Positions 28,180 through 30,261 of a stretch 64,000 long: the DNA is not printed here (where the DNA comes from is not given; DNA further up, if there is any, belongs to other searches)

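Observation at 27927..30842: Roughly 370-bp segmental duplication of the 5' half of a HAD phosphatase gene between two convergent paralogous genes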

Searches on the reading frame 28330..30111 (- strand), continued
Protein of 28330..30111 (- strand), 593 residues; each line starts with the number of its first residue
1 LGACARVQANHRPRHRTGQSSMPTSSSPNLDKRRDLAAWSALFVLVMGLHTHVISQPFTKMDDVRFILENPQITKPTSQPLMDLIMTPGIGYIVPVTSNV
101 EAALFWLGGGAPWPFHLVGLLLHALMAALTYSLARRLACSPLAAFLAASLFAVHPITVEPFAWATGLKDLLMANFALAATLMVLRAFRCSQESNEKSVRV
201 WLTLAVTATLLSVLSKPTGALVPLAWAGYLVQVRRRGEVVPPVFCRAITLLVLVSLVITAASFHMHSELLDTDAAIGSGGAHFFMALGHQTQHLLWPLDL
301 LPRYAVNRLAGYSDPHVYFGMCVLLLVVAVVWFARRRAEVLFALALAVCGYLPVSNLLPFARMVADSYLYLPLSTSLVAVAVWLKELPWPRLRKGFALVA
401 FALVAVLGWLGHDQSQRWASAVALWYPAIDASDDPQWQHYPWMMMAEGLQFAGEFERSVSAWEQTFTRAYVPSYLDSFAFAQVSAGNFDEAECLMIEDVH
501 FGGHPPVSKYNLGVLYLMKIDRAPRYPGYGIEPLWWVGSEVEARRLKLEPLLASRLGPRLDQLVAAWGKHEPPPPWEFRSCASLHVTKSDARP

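Call 45: fold_search(model_id=the predicted structure, library=pdb)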
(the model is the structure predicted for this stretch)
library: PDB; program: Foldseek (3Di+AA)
matches with E <= 10: 633; with E <= 0.001: 1
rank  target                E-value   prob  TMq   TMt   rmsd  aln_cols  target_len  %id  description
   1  9i5k_A                1.2e-04  1.00  0.43  0.49  11.9       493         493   14  Structure of the Chaetomium thermophilum Pmt4 homodimer (C2 symmetry) (released 2025-12-24)
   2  5f15                  1.0e-03  1.00  0.36  0.38  13.4       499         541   19  Crystal Structure of ArnT from Cupriavidus metallidurans bound to Undecaprenyl phosphate (released 2016-02-17)
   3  5ezm                  1.0e-03  1.00  0.37  0.39  17.4       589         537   15  Crystal Structure of ArnT from Cupriavidus metallidurans in the apo state (released 2016-02-17)
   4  9n9j_I                2.6e-03  1.00  0.41  0.35  12.8       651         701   13  Structure of a GRP94 folding intermediate engaged with a CCDC134- and FKBP11-bound secretory translocon (released 2025-11-19)
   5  9i5l_A                4.1e-03  1.00  0.31  0.26   6.2       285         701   14  Structure of the Chaetomium thermophilum Pmt4 homodimer (C1 symmetry) (released 2025-12-24)
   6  3waj                  4.7e-03  1.00  0.35  0.27  18.1       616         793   12  Crystal structure of the Archaeoglobus fulgidus oligosaccharyltransferase (O29867_ARCFU) complex with Zn and sulfate (released 2013-10-30)
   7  9e6i_B                5.7e-03  1.00  0.31  0.25   9.3       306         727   16  Cryo-EM structure of Saccharomyces cerevisiae Pmt4-Ccw5 complex (released 2025-10-15)
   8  9e61_B                7.1e-03  1.00  0.32  0.26   9.2       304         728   16  Cryo-EM structure of Saccharomyces cerevisiae Pmt4 apo form (released 2025-10-15)
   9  9e61_A                7.1e-03  1.00  0.31  0.25   9.3       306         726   16  Cryo-EM structure of Saccharomyces cerevisiae Pmt4 apo form (released 2025-10-15)
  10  6s7o_A                8.0e-03  1.00  0.42  0.38  15.0       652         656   13  Cryo-EM structure of human oligosaccharyltransferase complex OST-A (released 2019-12-18)
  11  7zli_A                8.7e-03  1.00  0.34  0.30  12.3       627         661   10  Cryo-EM structure of C-mannosyltransferase CeDPY19, in complex with Dol25-P-Man and bound to CMT2-Fab and anti-Fab nan (released 2023-01-11)
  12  6s7t_A                1.2e-02  1.00  0.35  0.30  11.9       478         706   12  Cryo-EM structure of human oligosaccharyltransferase complex OST-B (released 2019-12-18)
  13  8b6l_I                1.3e-02  1.00  0.43  0.37  15.6       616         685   13  Subtomogram average of the human Sec61-TRAP-OSTA-translocon (released 2022-12-07)
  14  7zlg_A                1.8e-02  0.99  0.35  0.32  11.7       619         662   10  Cryo-EM structure of C-mannosyltransferase CeDPY19, in complex with acceptor peptide and bound to CMT2-Fab and anti-Fa (released 2023-01-11)
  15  5gmy_A                2.9e-02  1.00  0.41  0.29  13.1       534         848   15  Crystal structure of the Archaeoglobus fulgidus oligosaccharyltransferase (O29867_ARCFU) tethered with an acceptor pep (released 2017-02-01)
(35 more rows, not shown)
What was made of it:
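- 28330..30048 (-): GT2: paralogous membrane GT-C-like protein with a C-terminal TPR region, transcribed divergently from the intact phosphatase gene. Top Foldseek PDB hits are Pmt4, ArnT, STT3, DPY19 and Pmt1/2 (call 45).
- On GT-C / TMTC-like glycosyltransferase (GT1, GT2): Probability is 1.0 and TM-scores are 0.31-0.43 (call 45).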

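Call 46: search_protein_families(library=ncbifam, proteins=[window:28330-30048:-], max_evalue=0.01)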
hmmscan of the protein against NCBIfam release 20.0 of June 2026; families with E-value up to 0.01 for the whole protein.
window:28330-30048:- (572 aa): 0 families
